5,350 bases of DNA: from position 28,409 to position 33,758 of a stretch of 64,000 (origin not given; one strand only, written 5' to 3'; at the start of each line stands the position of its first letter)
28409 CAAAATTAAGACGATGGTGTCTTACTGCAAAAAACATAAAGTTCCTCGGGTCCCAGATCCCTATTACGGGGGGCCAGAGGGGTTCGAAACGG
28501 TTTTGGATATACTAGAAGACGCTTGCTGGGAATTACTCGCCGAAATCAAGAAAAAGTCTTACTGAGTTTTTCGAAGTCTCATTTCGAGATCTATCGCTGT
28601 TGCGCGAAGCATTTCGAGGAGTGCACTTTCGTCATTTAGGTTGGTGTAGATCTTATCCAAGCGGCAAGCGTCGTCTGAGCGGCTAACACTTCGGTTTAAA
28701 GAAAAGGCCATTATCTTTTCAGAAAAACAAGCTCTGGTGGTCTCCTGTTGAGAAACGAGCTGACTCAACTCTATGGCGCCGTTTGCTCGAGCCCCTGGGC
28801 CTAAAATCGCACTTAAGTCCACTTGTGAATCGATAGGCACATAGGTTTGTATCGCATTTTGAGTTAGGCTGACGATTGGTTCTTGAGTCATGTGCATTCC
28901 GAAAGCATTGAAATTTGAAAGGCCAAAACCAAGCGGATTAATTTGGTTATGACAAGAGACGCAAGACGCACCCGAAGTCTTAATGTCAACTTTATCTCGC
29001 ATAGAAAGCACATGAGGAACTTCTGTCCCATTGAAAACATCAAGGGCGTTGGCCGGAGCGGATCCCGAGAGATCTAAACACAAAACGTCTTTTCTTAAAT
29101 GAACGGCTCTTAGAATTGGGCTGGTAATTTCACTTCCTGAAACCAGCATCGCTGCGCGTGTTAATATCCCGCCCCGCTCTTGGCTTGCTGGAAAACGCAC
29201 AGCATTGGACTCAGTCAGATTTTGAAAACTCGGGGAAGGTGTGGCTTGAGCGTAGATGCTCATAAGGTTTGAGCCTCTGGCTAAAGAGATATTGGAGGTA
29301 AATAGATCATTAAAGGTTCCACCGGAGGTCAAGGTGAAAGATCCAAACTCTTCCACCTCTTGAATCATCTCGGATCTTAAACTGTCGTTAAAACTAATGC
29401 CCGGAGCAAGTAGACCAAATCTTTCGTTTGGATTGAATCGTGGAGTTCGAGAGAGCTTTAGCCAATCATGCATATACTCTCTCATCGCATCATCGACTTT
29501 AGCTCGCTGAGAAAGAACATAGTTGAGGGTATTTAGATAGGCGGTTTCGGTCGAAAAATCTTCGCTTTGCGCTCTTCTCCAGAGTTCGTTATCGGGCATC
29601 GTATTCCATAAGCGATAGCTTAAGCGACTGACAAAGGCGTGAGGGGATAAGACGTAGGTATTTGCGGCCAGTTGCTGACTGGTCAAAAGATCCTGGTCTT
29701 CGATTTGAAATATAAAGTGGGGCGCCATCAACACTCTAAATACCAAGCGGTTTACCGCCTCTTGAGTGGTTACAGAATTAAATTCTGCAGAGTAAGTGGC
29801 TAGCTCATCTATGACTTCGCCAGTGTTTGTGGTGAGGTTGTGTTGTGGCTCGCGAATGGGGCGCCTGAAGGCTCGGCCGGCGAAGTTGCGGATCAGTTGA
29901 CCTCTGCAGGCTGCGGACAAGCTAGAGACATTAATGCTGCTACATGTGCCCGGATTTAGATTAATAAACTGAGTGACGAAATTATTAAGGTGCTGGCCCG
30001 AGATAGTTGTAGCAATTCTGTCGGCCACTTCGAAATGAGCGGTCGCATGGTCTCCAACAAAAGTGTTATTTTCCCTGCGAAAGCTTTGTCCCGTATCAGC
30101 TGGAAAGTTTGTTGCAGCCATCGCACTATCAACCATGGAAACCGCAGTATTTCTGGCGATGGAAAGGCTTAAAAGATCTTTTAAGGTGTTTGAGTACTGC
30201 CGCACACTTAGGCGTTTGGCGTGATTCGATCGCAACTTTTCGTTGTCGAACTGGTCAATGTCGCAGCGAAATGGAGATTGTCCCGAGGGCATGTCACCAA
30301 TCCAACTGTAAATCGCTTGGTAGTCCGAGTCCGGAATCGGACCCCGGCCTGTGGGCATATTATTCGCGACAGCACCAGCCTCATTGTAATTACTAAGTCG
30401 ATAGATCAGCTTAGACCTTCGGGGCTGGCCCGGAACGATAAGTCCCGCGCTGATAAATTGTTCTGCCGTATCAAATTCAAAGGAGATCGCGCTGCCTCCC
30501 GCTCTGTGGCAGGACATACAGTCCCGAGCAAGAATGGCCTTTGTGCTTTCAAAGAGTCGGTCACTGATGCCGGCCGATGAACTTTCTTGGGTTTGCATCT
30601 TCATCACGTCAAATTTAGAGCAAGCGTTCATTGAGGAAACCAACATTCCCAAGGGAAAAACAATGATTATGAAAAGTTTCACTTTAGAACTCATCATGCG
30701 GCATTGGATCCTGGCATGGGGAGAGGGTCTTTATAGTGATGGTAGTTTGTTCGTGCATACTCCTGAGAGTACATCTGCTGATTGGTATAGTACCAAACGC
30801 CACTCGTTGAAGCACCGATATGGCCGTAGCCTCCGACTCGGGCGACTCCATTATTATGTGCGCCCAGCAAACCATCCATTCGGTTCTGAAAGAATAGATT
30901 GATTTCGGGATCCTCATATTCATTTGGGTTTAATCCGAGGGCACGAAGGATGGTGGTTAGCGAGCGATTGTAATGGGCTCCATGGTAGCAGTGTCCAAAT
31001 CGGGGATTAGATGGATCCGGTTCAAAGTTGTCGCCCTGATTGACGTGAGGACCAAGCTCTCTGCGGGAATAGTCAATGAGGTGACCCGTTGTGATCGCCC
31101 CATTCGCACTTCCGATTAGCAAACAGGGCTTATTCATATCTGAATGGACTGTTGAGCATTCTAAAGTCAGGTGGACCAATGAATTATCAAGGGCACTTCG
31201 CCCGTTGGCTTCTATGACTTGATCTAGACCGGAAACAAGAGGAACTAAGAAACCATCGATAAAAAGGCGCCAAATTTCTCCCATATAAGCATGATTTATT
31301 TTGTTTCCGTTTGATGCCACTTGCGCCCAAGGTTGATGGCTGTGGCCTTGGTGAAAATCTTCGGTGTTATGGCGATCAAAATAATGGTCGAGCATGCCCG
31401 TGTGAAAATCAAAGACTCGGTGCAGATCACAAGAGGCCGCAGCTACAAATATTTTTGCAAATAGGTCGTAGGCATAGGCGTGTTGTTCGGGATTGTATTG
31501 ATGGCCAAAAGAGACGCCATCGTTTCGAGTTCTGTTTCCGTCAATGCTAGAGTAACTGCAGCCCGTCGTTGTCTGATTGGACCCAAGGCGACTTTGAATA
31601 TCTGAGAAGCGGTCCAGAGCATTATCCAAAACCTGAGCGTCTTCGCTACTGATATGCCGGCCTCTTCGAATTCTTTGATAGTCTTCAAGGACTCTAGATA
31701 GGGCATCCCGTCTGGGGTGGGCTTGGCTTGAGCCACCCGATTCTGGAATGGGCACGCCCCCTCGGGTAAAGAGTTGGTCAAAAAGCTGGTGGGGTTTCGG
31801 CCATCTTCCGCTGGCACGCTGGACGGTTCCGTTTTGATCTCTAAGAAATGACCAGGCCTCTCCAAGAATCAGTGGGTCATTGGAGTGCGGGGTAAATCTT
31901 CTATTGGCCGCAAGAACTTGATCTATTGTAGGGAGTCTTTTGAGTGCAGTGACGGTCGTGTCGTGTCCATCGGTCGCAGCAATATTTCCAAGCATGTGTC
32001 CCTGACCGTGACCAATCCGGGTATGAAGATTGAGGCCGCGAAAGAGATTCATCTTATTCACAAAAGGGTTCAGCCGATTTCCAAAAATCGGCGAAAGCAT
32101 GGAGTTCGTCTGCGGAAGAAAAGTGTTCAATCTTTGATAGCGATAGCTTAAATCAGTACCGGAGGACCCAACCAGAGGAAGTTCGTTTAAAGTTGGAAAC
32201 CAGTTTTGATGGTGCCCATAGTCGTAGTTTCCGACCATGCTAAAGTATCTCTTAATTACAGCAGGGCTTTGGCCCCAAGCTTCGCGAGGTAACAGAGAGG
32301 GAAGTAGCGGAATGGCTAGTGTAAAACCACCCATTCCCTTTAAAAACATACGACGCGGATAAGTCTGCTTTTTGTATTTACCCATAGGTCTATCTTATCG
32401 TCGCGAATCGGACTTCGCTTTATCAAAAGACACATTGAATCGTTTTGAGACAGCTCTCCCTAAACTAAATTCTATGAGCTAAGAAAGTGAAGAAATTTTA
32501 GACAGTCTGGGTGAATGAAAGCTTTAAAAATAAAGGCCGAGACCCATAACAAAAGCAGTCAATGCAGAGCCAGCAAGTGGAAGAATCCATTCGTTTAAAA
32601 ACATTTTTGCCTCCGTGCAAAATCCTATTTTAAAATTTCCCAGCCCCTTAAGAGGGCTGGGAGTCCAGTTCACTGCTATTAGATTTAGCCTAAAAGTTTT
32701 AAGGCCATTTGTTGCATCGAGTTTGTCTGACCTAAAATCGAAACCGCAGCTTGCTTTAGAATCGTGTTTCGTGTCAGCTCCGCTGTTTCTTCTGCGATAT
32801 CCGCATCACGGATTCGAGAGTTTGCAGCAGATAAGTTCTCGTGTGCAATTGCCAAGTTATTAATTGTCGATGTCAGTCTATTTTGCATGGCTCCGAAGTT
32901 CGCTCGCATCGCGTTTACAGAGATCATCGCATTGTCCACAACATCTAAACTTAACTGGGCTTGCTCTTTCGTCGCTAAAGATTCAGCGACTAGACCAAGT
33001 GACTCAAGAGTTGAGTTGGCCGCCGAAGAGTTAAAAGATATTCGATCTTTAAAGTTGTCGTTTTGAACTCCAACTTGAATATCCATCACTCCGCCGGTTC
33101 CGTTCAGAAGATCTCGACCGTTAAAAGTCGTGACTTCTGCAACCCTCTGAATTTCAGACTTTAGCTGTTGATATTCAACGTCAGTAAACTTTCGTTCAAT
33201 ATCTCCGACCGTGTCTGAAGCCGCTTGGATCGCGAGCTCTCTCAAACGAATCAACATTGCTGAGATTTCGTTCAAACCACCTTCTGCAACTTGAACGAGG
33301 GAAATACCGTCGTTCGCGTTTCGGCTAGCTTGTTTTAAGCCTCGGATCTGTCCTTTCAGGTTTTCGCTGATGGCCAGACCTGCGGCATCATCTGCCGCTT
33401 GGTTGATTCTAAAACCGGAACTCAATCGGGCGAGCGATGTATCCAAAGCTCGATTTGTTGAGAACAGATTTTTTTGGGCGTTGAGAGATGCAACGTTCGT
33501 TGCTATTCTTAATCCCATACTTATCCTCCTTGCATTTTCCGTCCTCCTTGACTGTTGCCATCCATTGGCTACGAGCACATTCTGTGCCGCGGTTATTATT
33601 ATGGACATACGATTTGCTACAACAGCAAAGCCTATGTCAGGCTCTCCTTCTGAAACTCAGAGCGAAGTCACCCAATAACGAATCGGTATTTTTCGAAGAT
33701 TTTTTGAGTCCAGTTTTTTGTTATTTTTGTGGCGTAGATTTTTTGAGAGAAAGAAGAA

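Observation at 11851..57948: Family of five structured palindromic elements with an invariant asymmetric core, each placed just after a stop codon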

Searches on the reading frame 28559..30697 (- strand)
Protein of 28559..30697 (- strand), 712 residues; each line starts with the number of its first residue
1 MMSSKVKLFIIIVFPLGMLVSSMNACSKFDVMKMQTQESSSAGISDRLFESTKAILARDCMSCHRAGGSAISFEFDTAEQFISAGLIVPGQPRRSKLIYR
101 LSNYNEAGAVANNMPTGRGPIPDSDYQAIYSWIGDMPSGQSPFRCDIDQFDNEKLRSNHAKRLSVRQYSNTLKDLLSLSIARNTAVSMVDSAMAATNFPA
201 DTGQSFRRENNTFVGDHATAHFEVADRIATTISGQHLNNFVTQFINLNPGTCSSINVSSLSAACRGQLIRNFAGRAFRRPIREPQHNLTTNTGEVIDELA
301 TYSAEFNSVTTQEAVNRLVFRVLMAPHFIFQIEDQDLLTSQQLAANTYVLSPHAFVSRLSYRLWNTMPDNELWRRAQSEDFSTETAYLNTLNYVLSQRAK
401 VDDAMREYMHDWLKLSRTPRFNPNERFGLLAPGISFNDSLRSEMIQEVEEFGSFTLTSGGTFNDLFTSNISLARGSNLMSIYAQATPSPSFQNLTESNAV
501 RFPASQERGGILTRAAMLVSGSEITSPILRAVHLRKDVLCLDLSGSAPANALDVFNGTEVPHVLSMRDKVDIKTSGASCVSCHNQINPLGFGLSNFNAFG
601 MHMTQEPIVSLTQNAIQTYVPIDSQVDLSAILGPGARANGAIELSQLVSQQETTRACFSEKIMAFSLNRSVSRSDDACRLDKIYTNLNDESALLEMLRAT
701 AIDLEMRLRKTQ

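Call 23: search_protein_families(library=ncbifam, proteins=[window:28559-30697:-])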
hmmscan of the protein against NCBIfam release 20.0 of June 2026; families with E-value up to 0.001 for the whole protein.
window:28559-30697:- (712 aa): 0 families

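Call 71: search_protein_families(library=pfam, max_evalue=0.001, proteins=[window:28559-30697:-])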
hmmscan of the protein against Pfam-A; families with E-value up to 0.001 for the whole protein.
window:28559-30697:- (712 aa): 6 families
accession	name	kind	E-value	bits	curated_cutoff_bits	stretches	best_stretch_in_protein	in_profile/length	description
PF07627.16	PSCyt3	-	2e-19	70.1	27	1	508-605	1-97/98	Protein of unknown function (DUF1588)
PF07631.16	PSD4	-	3.8e-18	66.6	23.3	1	350-473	1-118/128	Protein of unknown function (DUF1592)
PF07624.16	PSD2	-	3.6e-06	27.1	25.8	1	635-690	2-57/74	Protein of unknown function (DUF1585)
PF07637.16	PSD5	-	3.1e-05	24.7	34.2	1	266-333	3-62/62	Protein of unknown function (DUF1595)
PF07626.16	PSD3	-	8.5e-05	23.4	23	1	161-231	1-62/65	Protein of unknown function (DUF1587)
PF13442.11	Cytochrome_CBB3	-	0.0001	23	27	0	52-133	6-68/68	Cytochrome C oxidase, cbb3-type, subunit III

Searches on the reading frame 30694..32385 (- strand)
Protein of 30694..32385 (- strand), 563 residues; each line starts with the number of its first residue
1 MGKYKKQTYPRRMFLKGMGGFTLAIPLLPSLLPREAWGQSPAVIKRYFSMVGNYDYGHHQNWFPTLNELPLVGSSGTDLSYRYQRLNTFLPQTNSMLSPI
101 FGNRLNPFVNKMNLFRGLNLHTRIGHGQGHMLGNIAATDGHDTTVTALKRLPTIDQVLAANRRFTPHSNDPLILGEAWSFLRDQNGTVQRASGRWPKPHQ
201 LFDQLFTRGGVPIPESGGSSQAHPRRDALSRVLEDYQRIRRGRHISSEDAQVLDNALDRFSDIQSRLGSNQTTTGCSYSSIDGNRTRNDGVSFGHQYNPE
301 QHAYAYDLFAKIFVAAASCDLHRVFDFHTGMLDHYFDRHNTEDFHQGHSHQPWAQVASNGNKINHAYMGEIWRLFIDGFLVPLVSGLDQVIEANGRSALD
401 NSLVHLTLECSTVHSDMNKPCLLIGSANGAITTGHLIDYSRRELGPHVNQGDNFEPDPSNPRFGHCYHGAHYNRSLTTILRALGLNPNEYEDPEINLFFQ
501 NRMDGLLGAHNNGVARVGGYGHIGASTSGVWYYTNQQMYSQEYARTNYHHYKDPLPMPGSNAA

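Call 23: search_protein_families(library=ncbifam, proteins=[window:30694-32385:-])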
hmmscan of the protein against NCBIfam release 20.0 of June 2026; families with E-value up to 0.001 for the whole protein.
window:30694-32385:- (563 aa): 0 families

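Call 71: search_protein_families(library=pfam, max_evalue=0.001, proteins=[window:30694-32385:-])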
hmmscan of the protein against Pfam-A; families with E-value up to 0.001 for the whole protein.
window:30694-32385:- (563 aa): 1 family
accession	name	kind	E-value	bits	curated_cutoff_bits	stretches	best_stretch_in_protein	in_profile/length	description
PF07586.16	HXXSHH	-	1e-16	61.9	30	1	90-369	17-304/307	Protein of unknown function (DUF1552)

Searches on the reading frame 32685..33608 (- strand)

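Call 61: search_protein_families(library=pfam, max_evalue=0.00001, proteins=[window:32685-33608:-])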
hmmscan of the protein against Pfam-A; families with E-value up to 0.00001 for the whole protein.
window:32685-33608:- (307 aa): 2 families
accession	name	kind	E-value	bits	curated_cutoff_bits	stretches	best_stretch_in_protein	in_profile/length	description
PF00669.25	Flagellin_N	-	7.9e-40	136.6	26.6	1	35-171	1-137/139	Bacterial flagellin N-terminal helical region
PF00700.27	Flagellin_C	-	3.7e-24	85.3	23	1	221-306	1-86/86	Bacterial flagellin C-terminal helical region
